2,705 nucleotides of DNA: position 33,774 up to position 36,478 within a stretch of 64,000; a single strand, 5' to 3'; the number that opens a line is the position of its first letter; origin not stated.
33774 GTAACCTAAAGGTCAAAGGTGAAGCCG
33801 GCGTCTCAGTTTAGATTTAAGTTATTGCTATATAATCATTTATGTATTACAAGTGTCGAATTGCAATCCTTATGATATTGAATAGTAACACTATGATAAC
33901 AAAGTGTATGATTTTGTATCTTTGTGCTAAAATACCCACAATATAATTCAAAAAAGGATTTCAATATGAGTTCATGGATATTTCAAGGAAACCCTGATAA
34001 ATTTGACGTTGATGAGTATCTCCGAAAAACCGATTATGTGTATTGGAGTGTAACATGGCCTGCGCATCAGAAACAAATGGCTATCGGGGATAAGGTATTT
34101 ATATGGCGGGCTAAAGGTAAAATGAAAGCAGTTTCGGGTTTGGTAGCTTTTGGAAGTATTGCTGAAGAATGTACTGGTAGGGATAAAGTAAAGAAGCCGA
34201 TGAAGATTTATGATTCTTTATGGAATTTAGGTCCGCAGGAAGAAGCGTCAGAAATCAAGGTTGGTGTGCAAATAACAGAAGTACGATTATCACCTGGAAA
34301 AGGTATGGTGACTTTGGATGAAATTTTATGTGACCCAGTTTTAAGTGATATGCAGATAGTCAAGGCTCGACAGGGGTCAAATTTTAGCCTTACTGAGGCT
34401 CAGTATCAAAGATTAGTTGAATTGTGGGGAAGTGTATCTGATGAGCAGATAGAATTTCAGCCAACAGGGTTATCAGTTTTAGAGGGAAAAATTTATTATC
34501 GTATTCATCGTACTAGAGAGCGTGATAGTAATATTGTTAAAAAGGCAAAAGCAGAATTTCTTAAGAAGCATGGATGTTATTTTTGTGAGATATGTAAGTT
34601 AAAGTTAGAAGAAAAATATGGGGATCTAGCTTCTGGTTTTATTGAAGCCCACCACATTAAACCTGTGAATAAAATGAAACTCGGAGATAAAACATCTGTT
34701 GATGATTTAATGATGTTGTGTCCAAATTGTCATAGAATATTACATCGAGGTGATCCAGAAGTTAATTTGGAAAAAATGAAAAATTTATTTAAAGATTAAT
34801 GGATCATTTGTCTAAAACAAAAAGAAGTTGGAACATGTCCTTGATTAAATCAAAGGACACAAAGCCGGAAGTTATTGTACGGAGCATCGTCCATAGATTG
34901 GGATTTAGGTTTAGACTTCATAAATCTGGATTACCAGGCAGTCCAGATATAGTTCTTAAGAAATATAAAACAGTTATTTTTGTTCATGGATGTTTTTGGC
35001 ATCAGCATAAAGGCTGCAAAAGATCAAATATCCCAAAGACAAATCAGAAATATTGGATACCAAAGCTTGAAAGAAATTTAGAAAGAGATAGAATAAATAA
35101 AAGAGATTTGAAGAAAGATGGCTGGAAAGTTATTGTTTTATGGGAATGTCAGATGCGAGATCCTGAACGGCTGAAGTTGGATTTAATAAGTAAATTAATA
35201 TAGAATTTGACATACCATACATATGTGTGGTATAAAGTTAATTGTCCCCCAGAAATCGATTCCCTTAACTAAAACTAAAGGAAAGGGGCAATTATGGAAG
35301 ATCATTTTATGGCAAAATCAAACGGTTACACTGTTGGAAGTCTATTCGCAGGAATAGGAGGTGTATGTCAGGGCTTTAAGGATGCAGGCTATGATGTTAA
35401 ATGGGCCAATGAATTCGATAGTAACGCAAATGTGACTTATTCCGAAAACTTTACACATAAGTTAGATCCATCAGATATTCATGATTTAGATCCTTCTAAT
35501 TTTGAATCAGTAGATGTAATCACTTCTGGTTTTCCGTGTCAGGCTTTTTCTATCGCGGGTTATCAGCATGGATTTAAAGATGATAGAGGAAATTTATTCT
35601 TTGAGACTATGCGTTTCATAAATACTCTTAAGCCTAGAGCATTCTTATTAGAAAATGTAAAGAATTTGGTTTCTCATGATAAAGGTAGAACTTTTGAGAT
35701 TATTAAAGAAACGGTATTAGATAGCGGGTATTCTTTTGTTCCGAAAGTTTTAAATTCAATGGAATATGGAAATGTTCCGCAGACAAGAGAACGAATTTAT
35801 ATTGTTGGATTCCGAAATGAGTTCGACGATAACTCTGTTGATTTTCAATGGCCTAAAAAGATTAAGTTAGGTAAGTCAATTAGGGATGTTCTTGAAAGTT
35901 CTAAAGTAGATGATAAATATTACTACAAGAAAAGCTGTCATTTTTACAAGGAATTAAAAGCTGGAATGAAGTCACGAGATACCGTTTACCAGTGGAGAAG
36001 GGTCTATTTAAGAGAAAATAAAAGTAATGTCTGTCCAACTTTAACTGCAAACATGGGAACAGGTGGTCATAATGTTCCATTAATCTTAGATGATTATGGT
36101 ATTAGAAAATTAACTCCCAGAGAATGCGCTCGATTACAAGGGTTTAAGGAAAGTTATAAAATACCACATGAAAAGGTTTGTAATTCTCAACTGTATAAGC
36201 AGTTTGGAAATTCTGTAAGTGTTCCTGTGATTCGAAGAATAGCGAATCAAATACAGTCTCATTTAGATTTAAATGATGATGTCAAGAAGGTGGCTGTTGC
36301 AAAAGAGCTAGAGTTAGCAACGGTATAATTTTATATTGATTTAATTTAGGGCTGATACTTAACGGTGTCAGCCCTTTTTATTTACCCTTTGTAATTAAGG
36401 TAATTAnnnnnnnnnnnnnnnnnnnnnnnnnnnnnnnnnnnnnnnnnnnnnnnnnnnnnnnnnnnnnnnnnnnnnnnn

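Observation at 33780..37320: AT-rich defense islet: EVE(PUA-like)-HNH nuclease + Vsr + C5-cytosine methyltransferase + putative restriction endonuclease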

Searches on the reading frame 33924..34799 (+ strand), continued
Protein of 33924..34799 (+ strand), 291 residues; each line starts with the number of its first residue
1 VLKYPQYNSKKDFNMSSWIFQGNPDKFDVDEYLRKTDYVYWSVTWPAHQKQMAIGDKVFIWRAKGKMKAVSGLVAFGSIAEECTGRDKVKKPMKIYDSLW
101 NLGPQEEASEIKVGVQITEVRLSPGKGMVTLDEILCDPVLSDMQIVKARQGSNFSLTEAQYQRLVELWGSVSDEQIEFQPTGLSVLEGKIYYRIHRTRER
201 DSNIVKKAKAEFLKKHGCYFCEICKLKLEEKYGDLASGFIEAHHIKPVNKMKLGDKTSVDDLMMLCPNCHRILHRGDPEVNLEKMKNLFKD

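Call 76: search_protein_representatives(alignment_id=A1)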
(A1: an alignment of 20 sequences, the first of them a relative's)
Query: 20 sequences, 277 profile positions. Proteins with E-value up to 0.001 (for the whole library): 20834; up to 1e-10: 10969; up to 1e-30: 366. The best 150 are listed.
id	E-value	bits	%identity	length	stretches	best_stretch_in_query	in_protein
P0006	4.6e-130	449.3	-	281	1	1-274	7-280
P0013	1.4e-108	378.8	-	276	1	1-276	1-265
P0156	1.0e-105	369.5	-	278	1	1-275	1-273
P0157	1.9e-102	358.7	-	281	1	1-275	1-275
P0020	8.2e-102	356.7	-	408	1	2-275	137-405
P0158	1.6e-98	345.9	-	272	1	1-275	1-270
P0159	2.6e-97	341.9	-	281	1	1-276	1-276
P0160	4.1e-94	331.4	-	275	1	1-275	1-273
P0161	1.5e-93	329.5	-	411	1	3-275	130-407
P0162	7.1e-91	320.8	-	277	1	1-274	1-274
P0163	6.6e-90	317.6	-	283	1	1-275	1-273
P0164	7.8e-90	317.4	-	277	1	1-275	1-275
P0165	1.1e-86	307.0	-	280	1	1-276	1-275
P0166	2.0e-86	306.2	-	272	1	1-274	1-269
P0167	1.1e-85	303.8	-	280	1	1-276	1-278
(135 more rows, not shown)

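Call 78: search_dna_similar(query=window:33963-34799:+, collection=phages, mode=protein, max_rows=10)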
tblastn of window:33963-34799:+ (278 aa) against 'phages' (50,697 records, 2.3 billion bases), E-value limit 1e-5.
Records with a match: 8; places in all: 8; records where one place covers at least 80% of the query: 0.
Best place of each record, by identity: <60% 8.
By first word of the organism name: Vibrio 3; Acinetobacter 2; Clostridium 1; Monoglobales 1; Bacteriophage 1.
By host as written in the record: - 3; Clostridium botulinum BKT2873 1; Vibrio cyclitrophicus 10N.286.55.E8 1; Vibrio cyclitrophicus 10N.286.55.A5 1; Vibrio cyclitrophicus 10N.286.55.C7 1; Monoglobales 1.
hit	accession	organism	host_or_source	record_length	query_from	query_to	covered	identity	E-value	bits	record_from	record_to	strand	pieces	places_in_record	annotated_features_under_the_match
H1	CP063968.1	Clostridium phage CWou-2020b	Clostridium botulinum BKT2873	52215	137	278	51%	28.3%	3e-8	60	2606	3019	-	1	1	HNH endonuclease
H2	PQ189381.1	Vibrio phage 10N.286.55.E8_PE004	Vibrio cyclitrophicus 10N.286.55.E8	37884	152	278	46%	31.5%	6e-16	83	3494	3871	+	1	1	hypothetical protein (x2)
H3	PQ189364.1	Vibrio phage 10N.286.55.A5_PE003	Vibrio cyclitrophicus 10N.286.55.A5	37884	152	278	46%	31.5%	2e-15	82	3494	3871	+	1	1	hypothetical protein (x2)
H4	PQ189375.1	Vibrio phage 10N.286.55.C7_PE004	Vibrio cyclitrophicus 10N.286.55.C7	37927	152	278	46%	31.5%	2e-15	82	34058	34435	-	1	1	hypothetical protein (x2)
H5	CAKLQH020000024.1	Acinetobacter phage MD-2021a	not known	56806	171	277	38%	37.3%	1e-9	64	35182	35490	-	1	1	endonuclease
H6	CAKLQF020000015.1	Acinetobacter phage MD-2021a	not known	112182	171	277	38%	37.3%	1e-9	64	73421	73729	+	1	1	endonuclease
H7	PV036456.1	Monoglobales phage CHVD 5762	Monoglobales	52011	172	275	37%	29.4%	7e-9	62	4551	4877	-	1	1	hypothetical protein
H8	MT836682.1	Bacteriophage sp.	human fecal samples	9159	196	262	24%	39.7%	2e-8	61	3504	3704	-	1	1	record has no annotation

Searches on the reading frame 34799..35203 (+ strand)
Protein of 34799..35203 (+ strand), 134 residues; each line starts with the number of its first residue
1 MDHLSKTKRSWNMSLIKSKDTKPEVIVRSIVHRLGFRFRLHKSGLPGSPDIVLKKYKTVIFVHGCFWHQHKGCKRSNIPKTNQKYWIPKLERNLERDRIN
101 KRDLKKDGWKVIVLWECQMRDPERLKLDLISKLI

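Call 3: search_protein_families(library=pfam, proteins=[window:34799-35203:+], max_evalue=0.1)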
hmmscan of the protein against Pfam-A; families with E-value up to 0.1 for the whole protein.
window:34799-35203:+ (134 aa): 2 families
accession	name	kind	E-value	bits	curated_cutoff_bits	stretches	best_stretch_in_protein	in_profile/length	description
PF03852.21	Vsr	-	3.7e-31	107.2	27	1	1-71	1-71/74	DNA mismatch endonuclease Vsr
PF18741.7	MTES_1575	-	0.089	13.3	38.2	0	91-132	53-95/96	REase_MTES_1575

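Call 4: search_protein_families(library=ncbifam, proteins=[window:34799-35203:+], max_evalue=0.1)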
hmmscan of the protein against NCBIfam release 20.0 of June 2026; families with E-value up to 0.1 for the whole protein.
window:34799-35203:+ (134 aa): 1 family
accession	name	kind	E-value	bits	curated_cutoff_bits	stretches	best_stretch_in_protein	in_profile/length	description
TIGR00632.1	vsr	subfamily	7.3e-44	148.9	97.85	1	1-118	2-119/119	DNA mismatch endonuclease Vsr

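Call 5: search_protein_families(library=padloc, proteins=[window:34799-35203:+], max_evalue=0.1)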
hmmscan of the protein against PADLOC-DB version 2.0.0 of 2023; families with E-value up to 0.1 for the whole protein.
window:34799-35203:+ (134 aa): 1 family
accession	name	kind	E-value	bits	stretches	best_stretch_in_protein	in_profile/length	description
PDLC03397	Vsr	-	2.6e-32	110.1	1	4-126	5-126/156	Type II nicking endonuclease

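Call 90: search_solved_structures(query=window:34799-35203:+, max_evalue=0.001, show_alignments=1)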
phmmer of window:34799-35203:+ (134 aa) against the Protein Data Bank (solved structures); distinct sequences matched with E-value up to 0.001: 3.
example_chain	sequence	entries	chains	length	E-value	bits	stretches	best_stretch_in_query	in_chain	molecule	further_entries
1cw0_A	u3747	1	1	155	6.3e-31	110.2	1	5-129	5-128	PROTEIN (DNA MISMATCH ENDONUCLEASE)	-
1vsr_A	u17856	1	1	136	2.4e-27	98.6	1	22-129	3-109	PROTEIN (VSR ENDONUCLEASE)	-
1odg_A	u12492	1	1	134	5e-27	97.6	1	29-129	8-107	DNA MISMATCH ENDONUCLEASE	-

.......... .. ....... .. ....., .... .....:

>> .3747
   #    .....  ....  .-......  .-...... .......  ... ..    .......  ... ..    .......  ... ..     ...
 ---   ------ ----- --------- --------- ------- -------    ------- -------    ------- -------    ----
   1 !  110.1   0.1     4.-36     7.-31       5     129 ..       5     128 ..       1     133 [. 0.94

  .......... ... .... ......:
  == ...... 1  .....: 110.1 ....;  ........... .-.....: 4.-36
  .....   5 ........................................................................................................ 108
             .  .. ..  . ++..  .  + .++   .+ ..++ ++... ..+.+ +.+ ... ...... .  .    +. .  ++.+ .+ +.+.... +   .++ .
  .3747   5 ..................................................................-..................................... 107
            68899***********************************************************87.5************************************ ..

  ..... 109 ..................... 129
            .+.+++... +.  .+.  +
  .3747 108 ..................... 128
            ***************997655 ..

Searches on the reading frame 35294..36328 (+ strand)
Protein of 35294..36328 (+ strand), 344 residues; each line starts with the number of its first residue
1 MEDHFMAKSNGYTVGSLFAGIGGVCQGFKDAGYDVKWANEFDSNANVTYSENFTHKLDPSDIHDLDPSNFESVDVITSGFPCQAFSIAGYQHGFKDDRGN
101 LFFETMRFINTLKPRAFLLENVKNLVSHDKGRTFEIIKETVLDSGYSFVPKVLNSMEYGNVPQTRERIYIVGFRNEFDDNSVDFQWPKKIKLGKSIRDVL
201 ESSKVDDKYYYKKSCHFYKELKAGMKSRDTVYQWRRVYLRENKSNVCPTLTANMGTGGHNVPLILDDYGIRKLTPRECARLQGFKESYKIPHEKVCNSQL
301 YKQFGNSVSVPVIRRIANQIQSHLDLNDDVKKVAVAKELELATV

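Call 3: search_protein_families(library=pfam, proteins=[window:35294-36328:+], max_evalue=0.1)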
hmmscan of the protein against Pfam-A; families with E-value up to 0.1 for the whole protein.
window:35294-36328:+ (344 aa): 1 family
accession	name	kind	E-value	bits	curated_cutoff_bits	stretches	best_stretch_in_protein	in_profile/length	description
PF00145.23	DNA_methylase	-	2e-88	297.4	22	1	13-321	2-323/324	C-5 cytosine-specific DNA methylase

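Call 4: search_protein_families(library=ncbifam, proteins=[window:35294-36328:+], max_evalue=0.1)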
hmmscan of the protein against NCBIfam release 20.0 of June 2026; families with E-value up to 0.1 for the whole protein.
window:35294-36328:+ (344 aa): 2 families
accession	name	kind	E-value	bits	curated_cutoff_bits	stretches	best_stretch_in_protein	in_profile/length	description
TIGR00675.1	dcm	superfamily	2.3e-95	320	100.65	1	16-320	3-329/329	DNA (cytosine-5-)-methyltransferase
NF007772.0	PRK10458.1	subfamily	5e-43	147.3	710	1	16-326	93-458/472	DNA cytosine methylase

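Call 5: search_protein_families(library=padloc, proteins=[window:35294-36328:+], max_evalue=0.1)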
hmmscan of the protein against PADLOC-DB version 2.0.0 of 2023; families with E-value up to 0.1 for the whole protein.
window:35294-36328:+ (344 aa): 63 families (the best 25 are shown)
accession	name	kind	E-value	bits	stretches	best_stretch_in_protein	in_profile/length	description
PDLC03272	MTase_II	-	3.4e-117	390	1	7-331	70-397/407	Type II methyltransferase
PDLC03378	MTase_II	-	3.2e-70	235.1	1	12-329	3-335/344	Type II methyltransferase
PDLC03361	MTase_II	-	6.4e-69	230.9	1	14-327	89-440/455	Type II methyltransferase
PDLC02653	DrmMII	-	3.5e-64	214.8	1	16-337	9-326/333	DrmMII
PDLC03217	MTase_II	-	1.4e-59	200.2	2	10-195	20-206/703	Type II methyltransferase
PDLC03234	MTase_II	-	1.7e-58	196.7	2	13-204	6-209/375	Type II methyltransferase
PDLC00026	DruM2|DruM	-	8.3e-54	181.4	1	16-327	9-321/336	DNA cytosine methylase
PDLC03326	MTase_II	-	5.7e-51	172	2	16-190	9-188/412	Type II methyltransferase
PDLC03734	oMTase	-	6.6e-51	171.7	3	13-179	5-174/444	orphan methyltransferase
PDLC00033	DruM2|DruM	-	1.8e-47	160.4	2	10-193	20-211/368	DNA cytosine methylase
PDLC00027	DruM2|DruM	-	6.8e-46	155.3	2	4-191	4-186/361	DNA cytosine methylase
PDLC03242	MTase_II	-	1.3e-45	154.1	1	13-326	102-401/409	Type II methyltransferase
PDLC03716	oMTase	-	2.3e-45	153.3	1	16-323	43-338/349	orphan methyltransferase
PDLC00031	DruM2|DruM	-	4.4e-43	145.8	2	11-190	11-185/361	DNA cytosine methylase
PDLC03731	oMTase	-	8e-42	141.4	1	9-322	11-319/326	orphan methyltransferase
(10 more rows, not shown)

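Call 7: search_solved_structures(query=window:35294-36328:+, max_evalue=1e-20)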
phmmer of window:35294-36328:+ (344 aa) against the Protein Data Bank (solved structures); distinct sequences matched with E-value up to 1e-20: 16.
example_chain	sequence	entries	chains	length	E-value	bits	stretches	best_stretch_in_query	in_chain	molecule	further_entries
10mh_A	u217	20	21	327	2.8e-58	200.7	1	14-325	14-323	PROTEIN (CYTOSINE-SPECIFIC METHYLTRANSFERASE HHAI) | HaeIII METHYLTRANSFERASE | Modification methylase HhaI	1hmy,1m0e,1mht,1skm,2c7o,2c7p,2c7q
1svu_A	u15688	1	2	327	3.4e-58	200.4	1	14-325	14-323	Modification methylase HhaI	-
2i9k_A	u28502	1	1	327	3.5e-58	200.4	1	14-325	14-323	Modification methylase HhaI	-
1fjx_A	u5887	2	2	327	6e-58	199.6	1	14-325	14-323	HHAI DNA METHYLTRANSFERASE | MODIFICATION METHYLASE HHAI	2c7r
2zcj_A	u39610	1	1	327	7.2e-58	199.4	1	14-325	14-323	Modification methylase HhaI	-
2uyh_A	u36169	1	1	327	7.3e-58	199.3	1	14-325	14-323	MODIFICATION METHYLASE HHAI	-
2uyc_A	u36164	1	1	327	1.5e-57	198.3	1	14-325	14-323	MODIFICATION METHYLASE HHAI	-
2uz4_A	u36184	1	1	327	1.5e-57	198.3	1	14-325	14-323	MODIFICATION METHYLASE HHAI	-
2z6u_A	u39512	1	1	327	1.8e-57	198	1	14-325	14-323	Modification methylase HhaI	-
2z6q_A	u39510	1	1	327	1.9e-57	198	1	14-325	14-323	Modification methylase HhaI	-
2z6a_A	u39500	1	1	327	5.2e-57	196.5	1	14-325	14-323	Modification methylase HhaI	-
3lx6_A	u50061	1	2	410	3.4e-37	131.4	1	16-321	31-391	Cytosine-specific methyltransferase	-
3me5_A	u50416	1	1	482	7e-37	130.4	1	16-321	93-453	Cytosine-specific methyltransferase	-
1dct_A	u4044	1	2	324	5.4e-36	127.5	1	16-323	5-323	PROTEIN (MODIFICATION METHYLASE HAEIII)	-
3ubt_Y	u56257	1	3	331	3.2e-35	124.9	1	16-326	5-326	Modification methylase HaeIII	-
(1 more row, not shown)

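Call 25: search_solved_structures(query=window:35309-36328:+, max_evalue=1e-50, show_alignments=1)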
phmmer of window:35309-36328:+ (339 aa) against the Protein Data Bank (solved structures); distinct sequences matched with E-value up to 1e-50: 11.
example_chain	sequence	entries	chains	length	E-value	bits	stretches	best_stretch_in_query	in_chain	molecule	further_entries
10mh_A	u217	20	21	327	2.9e-58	200.7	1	10-320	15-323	PROTEIN (CYTOSINE-SPECIFIC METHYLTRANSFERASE HHAI) | HaeIII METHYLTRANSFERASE | Modification methylase HhaI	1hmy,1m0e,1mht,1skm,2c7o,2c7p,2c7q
1svu_A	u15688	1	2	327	3.4e-58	200.4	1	10-320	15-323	Modification methylase HhaI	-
2i9k_A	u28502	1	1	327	3.5e-58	200.4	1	10-320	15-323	Modification methylase HhaI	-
1fjx_A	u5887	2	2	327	6.1e-58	199.6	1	10-320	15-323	HHAI DNA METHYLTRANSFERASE | MODIFICATION METHYLASE HHAI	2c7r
2zcj_A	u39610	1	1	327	7.3e-58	199.4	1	10-320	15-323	Modification methylase HhaI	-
2uyh_A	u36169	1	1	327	7.7e-58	199.3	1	10-320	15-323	MODIFICATION METHYLASE HHAI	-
2uyc_A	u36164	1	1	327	1.6e-57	198.3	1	10-320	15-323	MODIFICATION METHYLASE HHAI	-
2uz4_A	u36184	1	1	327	1.6e-57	198.3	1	10-320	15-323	MODIFICATION METHYLASE HHAI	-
2z6u_A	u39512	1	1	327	1.8e-57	198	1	10-320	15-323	Modification methylase HhaI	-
2z6q_A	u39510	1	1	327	1.9e-57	198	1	10-320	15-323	Modification methylase HhaI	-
2z6a_A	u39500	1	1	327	5.3e-57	196.5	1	10-320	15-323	Modification methylase HhaI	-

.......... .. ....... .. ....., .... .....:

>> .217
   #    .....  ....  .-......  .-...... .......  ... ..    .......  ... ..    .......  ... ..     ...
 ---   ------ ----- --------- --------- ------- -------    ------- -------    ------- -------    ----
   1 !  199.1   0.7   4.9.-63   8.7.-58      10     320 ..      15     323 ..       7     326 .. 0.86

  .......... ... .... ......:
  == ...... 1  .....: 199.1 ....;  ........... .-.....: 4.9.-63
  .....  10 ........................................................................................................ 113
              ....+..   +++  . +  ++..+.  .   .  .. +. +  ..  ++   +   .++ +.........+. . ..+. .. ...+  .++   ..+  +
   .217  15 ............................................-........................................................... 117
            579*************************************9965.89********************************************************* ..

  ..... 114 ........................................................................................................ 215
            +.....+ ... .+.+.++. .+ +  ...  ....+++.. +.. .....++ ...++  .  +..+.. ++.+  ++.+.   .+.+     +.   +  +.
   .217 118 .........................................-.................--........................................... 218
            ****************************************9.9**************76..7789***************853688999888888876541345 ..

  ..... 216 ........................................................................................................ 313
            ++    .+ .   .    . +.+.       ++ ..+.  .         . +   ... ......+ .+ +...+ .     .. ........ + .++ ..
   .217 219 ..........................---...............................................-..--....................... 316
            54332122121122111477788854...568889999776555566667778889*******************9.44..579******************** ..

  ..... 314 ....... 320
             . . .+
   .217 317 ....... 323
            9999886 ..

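Call 57: list_cluster_members(proteins=[P0001, P0033, window:35294-36328:+, window:34799-35203:+, window:32484-33620:+])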
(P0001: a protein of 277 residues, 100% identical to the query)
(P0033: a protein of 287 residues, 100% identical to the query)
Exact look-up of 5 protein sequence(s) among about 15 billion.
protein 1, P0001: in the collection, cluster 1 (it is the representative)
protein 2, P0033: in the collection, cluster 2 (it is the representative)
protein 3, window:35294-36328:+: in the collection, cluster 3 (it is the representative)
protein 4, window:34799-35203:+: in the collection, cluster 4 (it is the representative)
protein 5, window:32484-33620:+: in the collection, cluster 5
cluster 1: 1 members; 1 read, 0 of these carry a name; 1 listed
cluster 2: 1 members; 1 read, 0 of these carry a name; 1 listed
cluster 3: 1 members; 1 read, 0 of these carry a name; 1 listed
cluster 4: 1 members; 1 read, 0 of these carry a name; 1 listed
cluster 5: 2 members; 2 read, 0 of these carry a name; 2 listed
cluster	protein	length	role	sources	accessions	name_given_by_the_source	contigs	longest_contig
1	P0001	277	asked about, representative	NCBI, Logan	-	-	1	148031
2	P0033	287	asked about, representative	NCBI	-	-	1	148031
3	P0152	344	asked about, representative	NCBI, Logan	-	-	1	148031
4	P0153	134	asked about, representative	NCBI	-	-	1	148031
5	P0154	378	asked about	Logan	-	-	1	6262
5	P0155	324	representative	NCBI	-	-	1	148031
